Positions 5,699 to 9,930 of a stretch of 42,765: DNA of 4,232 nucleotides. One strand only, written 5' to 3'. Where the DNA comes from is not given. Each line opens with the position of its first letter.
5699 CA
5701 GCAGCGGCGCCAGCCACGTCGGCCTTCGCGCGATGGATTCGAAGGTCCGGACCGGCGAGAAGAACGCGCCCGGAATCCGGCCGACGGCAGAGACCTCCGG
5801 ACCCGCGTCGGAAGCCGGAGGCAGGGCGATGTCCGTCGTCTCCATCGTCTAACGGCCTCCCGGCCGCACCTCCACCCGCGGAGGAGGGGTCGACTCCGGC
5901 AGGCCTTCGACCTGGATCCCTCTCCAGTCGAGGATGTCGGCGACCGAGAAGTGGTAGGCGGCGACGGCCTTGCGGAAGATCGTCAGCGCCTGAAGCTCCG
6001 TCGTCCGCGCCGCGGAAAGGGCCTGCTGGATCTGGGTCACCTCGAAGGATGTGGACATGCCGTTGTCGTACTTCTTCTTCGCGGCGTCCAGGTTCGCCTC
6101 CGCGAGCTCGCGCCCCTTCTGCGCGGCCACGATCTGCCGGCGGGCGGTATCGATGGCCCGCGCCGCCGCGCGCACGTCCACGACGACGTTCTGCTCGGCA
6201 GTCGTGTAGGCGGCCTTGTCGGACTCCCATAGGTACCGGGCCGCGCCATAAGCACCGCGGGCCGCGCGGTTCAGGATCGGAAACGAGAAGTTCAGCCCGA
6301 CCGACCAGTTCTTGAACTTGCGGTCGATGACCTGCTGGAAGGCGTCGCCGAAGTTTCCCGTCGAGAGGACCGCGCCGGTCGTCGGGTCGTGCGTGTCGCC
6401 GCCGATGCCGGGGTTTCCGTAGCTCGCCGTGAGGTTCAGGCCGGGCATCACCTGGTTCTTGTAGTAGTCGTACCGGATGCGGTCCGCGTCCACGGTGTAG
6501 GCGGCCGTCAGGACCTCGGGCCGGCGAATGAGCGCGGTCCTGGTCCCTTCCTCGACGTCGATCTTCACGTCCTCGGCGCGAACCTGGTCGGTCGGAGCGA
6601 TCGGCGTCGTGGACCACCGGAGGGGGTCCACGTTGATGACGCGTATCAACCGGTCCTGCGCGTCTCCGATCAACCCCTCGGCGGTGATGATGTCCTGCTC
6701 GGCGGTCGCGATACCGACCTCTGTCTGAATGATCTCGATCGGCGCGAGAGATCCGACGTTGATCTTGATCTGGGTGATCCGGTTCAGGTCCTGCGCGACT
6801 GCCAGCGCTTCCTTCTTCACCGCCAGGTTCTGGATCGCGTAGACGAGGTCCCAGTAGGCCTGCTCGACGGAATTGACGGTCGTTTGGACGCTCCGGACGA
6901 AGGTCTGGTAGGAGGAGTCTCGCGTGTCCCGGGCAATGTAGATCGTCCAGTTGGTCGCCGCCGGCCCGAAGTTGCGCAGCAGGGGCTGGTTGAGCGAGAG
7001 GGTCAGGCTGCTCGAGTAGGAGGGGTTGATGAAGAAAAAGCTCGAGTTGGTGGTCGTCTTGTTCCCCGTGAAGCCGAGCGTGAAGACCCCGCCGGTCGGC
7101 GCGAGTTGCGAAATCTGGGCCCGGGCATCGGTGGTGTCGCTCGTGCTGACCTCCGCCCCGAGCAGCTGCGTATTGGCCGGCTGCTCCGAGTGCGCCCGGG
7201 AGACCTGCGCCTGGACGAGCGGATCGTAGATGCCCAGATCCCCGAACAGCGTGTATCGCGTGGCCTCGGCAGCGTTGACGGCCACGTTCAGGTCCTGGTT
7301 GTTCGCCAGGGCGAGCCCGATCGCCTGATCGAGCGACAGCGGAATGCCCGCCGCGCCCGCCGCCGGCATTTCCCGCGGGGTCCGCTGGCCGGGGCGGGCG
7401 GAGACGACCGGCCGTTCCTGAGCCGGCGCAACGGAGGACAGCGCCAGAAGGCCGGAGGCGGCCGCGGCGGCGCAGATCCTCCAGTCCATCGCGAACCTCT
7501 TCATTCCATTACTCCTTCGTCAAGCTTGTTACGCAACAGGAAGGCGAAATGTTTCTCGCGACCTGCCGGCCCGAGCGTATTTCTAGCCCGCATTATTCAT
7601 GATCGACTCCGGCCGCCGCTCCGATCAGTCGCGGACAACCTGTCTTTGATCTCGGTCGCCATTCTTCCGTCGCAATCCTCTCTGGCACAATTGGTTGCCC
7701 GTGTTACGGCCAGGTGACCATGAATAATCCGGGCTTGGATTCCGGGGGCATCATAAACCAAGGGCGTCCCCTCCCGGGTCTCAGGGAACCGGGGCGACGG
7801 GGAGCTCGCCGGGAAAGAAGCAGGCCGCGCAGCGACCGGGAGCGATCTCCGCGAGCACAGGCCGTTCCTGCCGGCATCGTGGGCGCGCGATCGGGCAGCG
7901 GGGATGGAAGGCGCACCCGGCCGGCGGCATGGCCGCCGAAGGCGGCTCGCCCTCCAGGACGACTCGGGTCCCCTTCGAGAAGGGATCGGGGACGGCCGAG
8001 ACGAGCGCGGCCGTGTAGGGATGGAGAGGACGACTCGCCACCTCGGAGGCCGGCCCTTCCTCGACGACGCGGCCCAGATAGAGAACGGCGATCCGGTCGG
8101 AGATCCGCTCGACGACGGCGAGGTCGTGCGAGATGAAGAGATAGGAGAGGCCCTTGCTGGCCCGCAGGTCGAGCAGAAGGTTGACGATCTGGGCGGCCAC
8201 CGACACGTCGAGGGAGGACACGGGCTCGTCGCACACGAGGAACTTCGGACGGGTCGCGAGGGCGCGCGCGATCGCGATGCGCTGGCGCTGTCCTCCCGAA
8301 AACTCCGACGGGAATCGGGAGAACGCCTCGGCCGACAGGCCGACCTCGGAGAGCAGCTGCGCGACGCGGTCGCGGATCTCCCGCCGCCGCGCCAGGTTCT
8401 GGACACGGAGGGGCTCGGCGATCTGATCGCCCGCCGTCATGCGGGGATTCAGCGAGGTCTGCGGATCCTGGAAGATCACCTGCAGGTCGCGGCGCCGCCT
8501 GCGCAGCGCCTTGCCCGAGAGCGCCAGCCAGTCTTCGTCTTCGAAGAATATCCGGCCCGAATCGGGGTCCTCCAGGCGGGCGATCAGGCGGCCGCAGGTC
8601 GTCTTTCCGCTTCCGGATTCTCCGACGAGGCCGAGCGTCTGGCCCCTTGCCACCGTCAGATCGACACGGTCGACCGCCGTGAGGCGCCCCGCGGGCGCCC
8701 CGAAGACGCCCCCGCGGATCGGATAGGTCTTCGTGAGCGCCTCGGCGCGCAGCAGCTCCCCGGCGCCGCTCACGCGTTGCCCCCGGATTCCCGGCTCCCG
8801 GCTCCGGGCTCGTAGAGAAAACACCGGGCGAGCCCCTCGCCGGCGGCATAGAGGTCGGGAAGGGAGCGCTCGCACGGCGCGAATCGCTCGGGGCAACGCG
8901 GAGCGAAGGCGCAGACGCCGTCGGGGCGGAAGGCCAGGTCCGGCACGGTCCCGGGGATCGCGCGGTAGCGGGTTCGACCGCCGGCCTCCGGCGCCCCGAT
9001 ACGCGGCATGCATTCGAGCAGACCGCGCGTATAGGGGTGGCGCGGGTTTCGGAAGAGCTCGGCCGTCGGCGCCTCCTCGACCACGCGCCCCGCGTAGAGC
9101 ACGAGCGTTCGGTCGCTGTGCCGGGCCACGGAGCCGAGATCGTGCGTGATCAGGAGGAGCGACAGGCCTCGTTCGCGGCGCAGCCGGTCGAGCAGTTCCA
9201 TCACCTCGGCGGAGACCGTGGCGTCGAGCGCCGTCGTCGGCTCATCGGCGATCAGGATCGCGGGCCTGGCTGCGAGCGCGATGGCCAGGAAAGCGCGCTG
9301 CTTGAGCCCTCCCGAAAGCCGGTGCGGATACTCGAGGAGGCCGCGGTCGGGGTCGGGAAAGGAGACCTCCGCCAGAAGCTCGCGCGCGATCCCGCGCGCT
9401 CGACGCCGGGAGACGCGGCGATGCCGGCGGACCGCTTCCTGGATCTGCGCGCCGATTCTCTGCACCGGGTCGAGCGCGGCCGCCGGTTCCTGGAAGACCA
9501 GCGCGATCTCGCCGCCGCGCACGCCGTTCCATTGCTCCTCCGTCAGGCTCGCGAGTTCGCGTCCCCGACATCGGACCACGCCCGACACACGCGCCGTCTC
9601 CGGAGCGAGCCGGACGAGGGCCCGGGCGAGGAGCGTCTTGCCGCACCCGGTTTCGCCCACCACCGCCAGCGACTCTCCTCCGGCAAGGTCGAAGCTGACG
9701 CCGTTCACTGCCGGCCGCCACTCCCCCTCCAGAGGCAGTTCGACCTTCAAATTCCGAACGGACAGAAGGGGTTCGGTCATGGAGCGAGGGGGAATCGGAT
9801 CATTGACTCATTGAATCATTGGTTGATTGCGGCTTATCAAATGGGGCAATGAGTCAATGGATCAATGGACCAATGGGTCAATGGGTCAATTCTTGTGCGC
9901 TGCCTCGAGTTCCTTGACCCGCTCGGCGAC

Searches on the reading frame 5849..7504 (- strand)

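Call 33: search_protein_families(library=pfam, proteins=[window:5849-7504:-], max_evalue=0.00001)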
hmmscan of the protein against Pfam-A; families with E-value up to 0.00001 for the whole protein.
window:5849-7504:- (551 aa): 1 family
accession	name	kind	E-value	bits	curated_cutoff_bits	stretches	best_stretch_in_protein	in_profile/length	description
PF02321.23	OEP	-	2.8e-39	135.3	22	2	322-517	6-182/187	Outer membrane efflux protein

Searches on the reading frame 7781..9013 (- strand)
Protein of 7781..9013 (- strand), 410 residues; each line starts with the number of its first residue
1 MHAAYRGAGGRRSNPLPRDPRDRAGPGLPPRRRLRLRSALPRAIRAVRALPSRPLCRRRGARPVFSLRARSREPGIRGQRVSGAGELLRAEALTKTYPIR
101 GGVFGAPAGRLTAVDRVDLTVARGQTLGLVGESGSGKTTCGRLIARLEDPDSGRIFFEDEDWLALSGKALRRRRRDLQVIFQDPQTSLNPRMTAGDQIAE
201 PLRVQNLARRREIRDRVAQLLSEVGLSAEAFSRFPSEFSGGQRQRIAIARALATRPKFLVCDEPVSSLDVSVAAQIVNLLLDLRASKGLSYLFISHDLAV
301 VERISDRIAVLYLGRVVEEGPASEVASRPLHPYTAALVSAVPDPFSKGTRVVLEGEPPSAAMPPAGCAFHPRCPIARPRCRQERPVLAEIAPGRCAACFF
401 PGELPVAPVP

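Call 33: search_protein_families(library=pfam, proteins=[window:7781-9013:-], max_evalue=0.00001)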
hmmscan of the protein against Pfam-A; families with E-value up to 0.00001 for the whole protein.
window:7781-9013:- (410 aa): 2 families
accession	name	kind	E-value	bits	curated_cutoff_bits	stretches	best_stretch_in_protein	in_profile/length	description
PF00005.33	ABC_tran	-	4.5e-33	115.2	25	1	115-265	2-136/137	ABC transporter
PF08352.17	oligo_HPY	-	4.7e-18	65.8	27.1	1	317-380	1-65/65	Oligopeptide/dipeptide transporter, C-terminal region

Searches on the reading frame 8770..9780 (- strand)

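Call 16: search_protein_families(library=ncbifam, proteins=[window:8770-9780:-])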
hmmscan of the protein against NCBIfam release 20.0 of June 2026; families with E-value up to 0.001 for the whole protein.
window:8770-9780:- (336 aa): 185 families (the best 25 are shown)
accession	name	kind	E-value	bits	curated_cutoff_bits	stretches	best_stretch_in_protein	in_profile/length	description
NF007010.1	PRK09473.1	subfamily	1.9e-76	256.9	575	1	5-321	1-312/318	oligopeptide ABC transporter ATP-binding protein OppD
NF008246.0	PRK11022.1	equivalog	1.5e-72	244.4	541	1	5-321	3-315/326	dipeptide ABC transporter ATP-binding protein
NF043079.1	MMSYN1_0167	equivalog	3.2e-72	244.1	740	2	81-295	297-506/561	oligopeptide ABC transporter ATP-binding protein OppD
NF007613.0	PRK10261.1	equivalog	6e-70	236.3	1077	1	4-265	11-279/623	glutathione ABC transporter ATP-binding protein GsiA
NF011713.0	PRK15134.1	equivalog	3.4e-66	224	834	1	1-260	1-262/529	microcin C ABC transporter ATP-binding protein YejF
NF008453.0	PRK11308.1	subfamily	7.2e-65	219.4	408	1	24-324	37-327/334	dipeptide ABC transporter ATP-binding protein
NF047576.1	opine_ATP_CntF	equivalog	2.4e-64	217.1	385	1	5-257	2-252/264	staphylopine uptake ABC transporter ATP-binding protein CntF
TIGR02770.1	nickel_nikD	equivalog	3.8e-64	216.2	318.7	1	25-256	2-227/230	nickel import ATP-binding protein NikD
NF047578.1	opine_ATP_CntD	equivalog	6.6e-63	212.4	380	1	5-257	2-252/266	staphylopine uptake ABC transporter ATP-binding protein CntD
NF011659.0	PRK15079.1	equivalog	1.3e-60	204.9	540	1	24-321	39-329/334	murein tripeptide/oligopeptide ABC transporter ATP binding protein OppF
NF043071.1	DppF_dipep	equivalog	2e-58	198.4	660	1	24-322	38-326/331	dipeptide ABC transporter ATP-binding subunit DppF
NF011674.0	PRK15093.1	equivalog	2.3e-58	197.9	627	1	4-305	2-307/330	putrescine export ABC transporter ATP-binding protein SapD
NF007739.0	PRK10419.1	subfamily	6.8e-46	157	354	1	20-253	23-249/268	nickel ABC transporter ATP-binding protein NikE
TIGR02769.1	nickel_nikE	equivalog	1e-45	156.3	332.55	1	20-257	22-252/265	nickel import ATP-binding protein NikE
NF043078.1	MMSYN1_0168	equivalog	1.6e-45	155.9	800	2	148-259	487-598/649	oligopeptide ABC transporter ATP-binding protein OppF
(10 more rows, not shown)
